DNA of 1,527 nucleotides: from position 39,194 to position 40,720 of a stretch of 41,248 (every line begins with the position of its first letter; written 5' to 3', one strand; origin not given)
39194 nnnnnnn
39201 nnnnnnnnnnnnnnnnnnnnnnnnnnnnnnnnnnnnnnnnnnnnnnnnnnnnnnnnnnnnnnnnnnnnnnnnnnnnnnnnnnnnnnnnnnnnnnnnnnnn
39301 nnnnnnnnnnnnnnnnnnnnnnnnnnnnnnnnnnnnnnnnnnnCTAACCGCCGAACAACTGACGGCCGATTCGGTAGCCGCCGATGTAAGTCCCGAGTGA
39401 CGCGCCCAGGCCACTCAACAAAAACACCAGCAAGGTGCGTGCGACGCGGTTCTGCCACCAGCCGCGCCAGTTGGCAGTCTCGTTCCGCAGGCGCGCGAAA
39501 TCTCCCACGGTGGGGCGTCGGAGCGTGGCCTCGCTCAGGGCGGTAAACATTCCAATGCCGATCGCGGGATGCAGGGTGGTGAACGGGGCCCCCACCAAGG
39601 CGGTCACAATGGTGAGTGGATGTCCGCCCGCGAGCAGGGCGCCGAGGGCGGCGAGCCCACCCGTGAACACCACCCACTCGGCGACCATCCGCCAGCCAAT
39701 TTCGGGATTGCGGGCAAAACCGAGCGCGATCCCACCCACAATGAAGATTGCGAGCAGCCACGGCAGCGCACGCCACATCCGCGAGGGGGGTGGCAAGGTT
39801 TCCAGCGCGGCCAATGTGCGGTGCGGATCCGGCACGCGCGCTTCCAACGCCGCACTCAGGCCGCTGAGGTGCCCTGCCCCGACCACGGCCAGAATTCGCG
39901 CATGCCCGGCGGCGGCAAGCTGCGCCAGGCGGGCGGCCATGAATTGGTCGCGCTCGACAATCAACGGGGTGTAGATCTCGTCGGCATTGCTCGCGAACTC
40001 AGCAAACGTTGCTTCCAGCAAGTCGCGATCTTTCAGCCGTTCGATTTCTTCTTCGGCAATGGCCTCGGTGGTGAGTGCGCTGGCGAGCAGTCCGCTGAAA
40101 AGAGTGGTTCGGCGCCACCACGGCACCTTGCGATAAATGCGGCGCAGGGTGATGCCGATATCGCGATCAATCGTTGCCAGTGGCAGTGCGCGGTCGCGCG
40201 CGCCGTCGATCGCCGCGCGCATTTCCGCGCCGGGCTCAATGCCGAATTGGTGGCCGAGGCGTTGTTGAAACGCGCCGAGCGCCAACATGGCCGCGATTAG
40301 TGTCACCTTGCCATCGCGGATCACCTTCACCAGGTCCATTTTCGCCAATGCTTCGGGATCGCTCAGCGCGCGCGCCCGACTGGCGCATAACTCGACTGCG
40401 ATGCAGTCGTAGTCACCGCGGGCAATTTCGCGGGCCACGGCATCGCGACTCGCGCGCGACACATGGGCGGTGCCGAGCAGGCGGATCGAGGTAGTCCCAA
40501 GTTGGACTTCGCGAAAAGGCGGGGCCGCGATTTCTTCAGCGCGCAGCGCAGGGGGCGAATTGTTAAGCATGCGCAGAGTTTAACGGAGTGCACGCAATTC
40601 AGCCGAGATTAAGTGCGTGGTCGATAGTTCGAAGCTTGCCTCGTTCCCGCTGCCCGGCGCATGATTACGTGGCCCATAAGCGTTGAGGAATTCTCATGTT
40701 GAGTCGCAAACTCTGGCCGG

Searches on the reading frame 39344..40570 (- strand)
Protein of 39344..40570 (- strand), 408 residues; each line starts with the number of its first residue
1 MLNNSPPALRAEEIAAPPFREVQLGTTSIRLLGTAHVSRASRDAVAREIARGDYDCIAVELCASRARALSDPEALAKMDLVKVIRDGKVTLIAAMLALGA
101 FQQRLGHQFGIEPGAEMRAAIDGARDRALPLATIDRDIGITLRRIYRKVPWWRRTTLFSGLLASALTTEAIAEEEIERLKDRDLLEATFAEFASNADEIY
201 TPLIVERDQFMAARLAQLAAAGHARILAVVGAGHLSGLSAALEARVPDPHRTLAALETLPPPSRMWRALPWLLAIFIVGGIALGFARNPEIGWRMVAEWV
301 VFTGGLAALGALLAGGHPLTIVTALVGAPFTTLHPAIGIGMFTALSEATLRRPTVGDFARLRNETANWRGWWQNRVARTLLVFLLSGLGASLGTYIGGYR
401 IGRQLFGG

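Call 57: search_protein_families(library=pfam, proteins=[window:39344-40570:-], max_evalue=0.0001)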
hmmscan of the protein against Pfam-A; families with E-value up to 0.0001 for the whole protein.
window:39344-40570:- (408 aa): 1 family
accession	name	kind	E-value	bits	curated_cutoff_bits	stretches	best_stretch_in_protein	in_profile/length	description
PF01963.22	TraB_PrgY_gumN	-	3.8e-25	89.7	26.8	1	22-237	5-246/263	TraB/PrgY/gumN family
